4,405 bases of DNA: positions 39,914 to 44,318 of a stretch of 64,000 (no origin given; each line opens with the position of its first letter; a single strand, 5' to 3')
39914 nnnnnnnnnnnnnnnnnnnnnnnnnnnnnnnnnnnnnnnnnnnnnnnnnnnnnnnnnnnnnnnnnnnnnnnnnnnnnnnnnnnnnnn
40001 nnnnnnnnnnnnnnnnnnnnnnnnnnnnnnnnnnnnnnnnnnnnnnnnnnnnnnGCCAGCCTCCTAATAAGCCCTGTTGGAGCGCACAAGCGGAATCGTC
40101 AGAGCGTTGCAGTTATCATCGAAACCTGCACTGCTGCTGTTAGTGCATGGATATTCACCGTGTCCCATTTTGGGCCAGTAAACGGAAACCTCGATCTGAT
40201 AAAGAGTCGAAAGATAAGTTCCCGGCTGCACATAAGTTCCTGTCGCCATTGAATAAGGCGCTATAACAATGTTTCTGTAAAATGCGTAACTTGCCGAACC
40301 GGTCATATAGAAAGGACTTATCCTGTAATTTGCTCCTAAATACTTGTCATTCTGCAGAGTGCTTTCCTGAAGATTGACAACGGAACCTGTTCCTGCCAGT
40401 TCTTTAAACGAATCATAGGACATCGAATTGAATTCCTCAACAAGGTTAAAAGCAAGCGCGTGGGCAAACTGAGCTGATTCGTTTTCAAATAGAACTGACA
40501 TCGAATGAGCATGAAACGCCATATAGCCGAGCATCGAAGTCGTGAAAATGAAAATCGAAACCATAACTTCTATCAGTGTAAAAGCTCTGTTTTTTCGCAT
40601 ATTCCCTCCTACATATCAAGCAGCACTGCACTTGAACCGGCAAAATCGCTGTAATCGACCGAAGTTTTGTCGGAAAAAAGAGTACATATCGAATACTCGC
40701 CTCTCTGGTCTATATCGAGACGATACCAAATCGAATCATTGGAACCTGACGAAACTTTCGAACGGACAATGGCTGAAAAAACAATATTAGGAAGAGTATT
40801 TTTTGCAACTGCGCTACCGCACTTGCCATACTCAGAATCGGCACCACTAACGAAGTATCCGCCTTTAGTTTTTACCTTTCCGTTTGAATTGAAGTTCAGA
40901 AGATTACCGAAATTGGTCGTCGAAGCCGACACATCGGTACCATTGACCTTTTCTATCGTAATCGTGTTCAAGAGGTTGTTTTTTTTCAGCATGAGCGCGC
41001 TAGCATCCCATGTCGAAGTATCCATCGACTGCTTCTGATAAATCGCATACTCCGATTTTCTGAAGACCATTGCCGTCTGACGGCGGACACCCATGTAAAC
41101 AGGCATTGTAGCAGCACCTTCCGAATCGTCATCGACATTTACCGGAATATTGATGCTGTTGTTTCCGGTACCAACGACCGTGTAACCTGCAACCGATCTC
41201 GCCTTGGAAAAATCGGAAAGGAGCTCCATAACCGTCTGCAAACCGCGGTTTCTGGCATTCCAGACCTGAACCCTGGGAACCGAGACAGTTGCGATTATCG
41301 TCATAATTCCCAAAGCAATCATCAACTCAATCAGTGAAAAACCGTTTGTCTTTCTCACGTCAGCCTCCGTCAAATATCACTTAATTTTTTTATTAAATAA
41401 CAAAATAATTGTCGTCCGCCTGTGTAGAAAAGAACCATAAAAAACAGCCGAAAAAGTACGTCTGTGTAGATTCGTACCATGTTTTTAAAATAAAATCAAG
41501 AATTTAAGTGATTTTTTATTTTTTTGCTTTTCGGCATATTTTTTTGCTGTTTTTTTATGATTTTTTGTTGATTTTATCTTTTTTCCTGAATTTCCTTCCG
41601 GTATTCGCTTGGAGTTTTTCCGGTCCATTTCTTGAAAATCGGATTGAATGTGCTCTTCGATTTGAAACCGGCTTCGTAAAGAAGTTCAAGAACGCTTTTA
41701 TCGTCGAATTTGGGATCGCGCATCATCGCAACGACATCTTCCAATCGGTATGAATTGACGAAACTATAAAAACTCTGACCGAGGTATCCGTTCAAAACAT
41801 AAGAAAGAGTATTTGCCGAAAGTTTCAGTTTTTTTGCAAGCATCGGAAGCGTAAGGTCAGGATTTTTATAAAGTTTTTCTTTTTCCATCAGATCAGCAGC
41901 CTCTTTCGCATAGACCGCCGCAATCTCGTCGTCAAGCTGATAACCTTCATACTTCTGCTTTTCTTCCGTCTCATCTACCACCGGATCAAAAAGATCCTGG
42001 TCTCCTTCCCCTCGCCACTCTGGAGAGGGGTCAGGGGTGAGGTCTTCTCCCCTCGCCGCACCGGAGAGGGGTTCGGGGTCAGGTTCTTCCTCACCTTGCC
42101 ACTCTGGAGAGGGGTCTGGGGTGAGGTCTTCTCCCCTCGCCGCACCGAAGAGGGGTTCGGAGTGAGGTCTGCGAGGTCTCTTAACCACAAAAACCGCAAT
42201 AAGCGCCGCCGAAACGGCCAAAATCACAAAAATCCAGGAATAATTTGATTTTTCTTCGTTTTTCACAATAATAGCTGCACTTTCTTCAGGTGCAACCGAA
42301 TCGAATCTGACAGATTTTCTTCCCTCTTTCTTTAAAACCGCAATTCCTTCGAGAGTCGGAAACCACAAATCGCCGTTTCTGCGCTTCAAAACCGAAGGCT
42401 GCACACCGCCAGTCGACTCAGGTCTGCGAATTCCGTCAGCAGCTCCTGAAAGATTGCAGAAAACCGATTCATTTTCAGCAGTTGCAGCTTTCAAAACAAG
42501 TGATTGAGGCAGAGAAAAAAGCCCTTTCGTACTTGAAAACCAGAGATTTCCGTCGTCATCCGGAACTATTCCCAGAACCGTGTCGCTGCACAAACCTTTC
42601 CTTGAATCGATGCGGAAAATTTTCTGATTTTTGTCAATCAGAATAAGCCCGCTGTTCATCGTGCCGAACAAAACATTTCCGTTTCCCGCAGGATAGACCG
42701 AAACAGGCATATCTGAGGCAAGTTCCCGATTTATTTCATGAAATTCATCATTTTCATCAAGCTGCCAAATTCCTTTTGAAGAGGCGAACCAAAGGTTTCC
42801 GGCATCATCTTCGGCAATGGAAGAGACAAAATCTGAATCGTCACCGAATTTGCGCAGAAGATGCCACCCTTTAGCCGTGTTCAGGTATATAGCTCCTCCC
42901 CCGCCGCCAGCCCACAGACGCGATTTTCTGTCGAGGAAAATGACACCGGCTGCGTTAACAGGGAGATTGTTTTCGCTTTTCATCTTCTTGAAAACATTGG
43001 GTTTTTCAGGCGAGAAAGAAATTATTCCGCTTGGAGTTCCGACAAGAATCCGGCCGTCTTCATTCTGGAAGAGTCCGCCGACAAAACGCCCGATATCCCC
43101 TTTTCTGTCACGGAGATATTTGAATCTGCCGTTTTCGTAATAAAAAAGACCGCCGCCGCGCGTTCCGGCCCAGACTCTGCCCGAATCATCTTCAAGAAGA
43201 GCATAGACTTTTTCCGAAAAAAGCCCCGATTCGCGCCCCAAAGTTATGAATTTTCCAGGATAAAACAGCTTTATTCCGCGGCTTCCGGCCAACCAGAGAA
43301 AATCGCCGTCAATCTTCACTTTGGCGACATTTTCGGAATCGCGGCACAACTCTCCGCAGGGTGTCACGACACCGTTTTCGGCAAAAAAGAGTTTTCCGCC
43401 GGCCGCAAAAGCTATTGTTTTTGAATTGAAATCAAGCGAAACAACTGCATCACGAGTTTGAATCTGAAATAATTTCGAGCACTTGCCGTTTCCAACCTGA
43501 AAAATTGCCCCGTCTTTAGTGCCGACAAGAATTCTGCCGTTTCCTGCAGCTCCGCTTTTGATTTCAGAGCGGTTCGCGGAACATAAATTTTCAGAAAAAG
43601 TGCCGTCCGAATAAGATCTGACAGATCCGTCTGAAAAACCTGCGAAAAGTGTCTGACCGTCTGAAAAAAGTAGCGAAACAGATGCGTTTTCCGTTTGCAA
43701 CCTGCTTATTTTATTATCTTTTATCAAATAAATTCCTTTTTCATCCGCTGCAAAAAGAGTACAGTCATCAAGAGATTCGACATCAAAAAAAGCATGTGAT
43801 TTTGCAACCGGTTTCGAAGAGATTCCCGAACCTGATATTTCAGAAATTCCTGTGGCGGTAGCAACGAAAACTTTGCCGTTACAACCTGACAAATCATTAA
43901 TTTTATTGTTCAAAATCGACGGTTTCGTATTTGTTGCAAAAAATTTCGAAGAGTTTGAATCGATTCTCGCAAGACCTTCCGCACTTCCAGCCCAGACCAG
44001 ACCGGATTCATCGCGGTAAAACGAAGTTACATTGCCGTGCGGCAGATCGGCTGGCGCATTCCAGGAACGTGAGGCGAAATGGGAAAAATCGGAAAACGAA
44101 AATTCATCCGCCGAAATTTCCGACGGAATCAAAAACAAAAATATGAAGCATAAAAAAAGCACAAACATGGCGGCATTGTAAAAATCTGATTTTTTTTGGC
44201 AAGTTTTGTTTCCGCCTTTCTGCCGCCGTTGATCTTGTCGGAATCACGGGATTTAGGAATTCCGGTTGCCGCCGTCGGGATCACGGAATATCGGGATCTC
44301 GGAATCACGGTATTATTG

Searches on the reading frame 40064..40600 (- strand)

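Call 7: search_protein_families(library=pfam, proteins=[window:40064-40600:-], max_evalue=0.1)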
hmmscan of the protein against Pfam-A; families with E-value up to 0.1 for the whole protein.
window:40064-40600:- (178 aa): 1 family
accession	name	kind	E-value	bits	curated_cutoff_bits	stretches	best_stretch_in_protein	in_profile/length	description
PF07963.17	N_methyl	-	9e-08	31.8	21.2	1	1-25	1-25/27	Prokaryotic N-terminal methylation motif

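Call 94: search_protein_families(library=ncbifam, proteins=[window:40064-40600:-], max_evalue=0.01)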
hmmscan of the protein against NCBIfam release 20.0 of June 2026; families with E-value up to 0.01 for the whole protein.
window:40064-40600:- (178 aa): 4 families
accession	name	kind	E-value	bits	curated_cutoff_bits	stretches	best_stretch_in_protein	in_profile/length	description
TIGR02523.1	type_IV_pilV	equivalog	5.6e-05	23.6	52.2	1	7-59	4-56/139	type IV pilus modification protein PilV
NF041013.1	T4P_ComGE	equivalog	0.00023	21.2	49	1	2-34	1-33/83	competence type IV pilus minor pilin ComGE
TIGR02532.1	IV_pilin_GFxxxE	domain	0.00051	19.8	16.3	1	5-21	2-18/24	prepilin-type N-terminal cleavage/methylation domain-containing protein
NF041002.1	pilin_ComGF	equivalog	0.00082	19.6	80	1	4-41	1-40/139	competence type IV pilus minor pilin ComGF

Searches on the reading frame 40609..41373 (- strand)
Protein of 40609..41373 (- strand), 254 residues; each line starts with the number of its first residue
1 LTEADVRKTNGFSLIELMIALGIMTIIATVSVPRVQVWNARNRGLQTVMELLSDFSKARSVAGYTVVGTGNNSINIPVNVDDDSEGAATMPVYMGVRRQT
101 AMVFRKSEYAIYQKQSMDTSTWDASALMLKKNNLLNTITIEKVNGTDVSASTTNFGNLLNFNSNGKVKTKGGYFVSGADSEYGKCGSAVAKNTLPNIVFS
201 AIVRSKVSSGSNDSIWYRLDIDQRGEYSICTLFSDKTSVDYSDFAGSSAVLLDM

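Call 7: search_protein_families(library=pfam, proteins=[window:40609-41373:-], max_evalue=0.1)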
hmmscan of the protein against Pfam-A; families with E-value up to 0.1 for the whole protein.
window:40609-41373:- (254 aa): 3 families
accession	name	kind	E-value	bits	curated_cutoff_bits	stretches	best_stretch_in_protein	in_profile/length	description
PF07963.17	N_methyl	-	7.4e-07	28.9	21.2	1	7-30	2-25/27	Prokaryotic N-terminal methylation motif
PF25312.1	Allergen_Asp_f_4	-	0.018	15.2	27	1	78-170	64-157/174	Allergen Asp f 4-like domain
PF25275.1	Golvesin_C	-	0.036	14.6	31.6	0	209-237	37-65/132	Golvesin C-terminal domain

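Call 94: search_protein_families(library=ncbifam, proteins=[window:40609-41373:-], max_evalue=0.01)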
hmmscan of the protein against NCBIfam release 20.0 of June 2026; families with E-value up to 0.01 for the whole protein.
window:40609-41373:- (254 aa): 6 families
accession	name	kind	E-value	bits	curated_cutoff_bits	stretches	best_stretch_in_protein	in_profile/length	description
NF041013.1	T4P_ComGE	equivalog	1.1e-05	25.5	49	1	8-39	2-33/83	competence type IV pilus minor pilin ComGE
NF007800.0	PRK10506.1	equivalog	2.2e-05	24.4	158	1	5-62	4-61/163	prepilin peptidase-dependent protein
TIGR02532.1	IV_pilin_GFxxxE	domain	2.9e-05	23.7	16.3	1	10-30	2-22/24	prepilin-type N-terminal cleavage/methylation domain-containing protein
NF007862.0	PRK10574.1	equivalog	3.9e-05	23.8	138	1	8-38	3-33/145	prepilin peptidase-dependent pilin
NF041775.1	typeIV_PilA_Myxo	equivalog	0.00029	20.9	400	1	9-47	10-48/214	type IV pilin protein PilA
NF040982.1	ComGD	equivalog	0.0033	17.9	70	0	10-62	2-54/139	competence type IV pilus minor pilin ComGD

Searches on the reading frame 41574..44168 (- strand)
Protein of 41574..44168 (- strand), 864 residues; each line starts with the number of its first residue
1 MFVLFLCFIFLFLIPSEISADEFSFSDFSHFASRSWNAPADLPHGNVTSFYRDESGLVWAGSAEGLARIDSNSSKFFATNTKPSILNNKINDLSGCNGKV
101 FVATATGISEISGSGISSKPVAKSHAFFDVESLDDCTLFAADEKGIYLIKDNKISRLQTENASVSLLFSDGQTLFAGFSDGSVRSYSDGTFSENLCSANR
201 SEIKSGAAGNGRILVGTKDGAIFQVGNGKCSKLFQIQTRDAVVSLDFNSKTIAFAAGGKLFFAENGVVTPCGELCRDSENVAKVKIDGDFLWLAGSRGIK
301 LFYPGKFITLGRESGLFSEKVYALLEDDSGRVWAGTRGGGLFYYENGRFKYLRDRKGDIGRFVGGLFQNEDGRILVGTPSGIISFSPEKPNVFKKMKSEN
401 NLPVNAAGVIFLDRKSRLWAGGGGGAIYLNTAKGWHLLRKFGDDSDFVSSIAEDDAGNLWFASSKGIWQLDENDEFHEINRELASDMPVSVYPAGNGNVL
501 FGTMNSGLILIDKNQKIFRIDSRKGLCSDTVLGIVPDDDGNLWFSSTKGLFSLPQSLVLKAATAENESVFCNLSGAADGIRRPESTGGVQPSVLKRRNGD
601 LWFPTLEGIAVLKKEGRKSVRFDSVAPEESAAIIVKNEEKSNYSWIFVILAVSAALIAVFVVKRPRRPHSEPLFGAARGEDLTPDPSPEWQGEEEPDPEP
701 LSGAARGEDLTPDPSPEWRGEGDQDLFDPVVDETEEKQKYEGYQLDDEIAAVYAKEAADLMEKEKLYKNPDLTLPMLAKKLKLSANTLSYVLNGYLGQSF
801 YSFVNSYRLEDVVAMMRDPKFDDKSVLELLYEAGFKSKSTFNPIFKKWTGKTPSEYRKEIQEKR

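Call 7: search_protein_families(library=pfam, proteins=[window:41574-44168:-], max_evalue=0.1)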
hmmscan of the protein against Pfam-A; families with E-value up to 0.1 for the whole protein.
window:41574-44168:- (864 aa): 6 families
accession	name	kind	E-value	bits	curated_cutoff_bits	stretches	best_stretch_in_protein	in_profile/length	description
PF07494.17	Reg_prop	-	5.2e-24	81.7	20.4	4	315-338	1-24/24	Two component regulator propeller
PF12833.13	HTH_18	-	2e-17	63.7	33.6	1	777-858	1-79/80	Helix-turn-helix domain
PF00165.29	HTH_AraC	-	8.2e-09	35.8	26.6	1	823-858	8-42/42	Bacterial regulatory helix-turn-helix proteins, AraC family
PF23748.1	Beta-prop_LRRK2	-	0.017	14.6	26.9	0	408-453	277-322/359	LRRK2 beta propeller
PF24684.1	Vgb_lyase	-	0.049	12.9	50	0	447-547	56-157/290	Virginiamycin B lyase family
PF23266.1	VPS11_N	-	0.059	12.9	27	0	200-228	13-41/313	VPS11-like, N-terminal beta-propeller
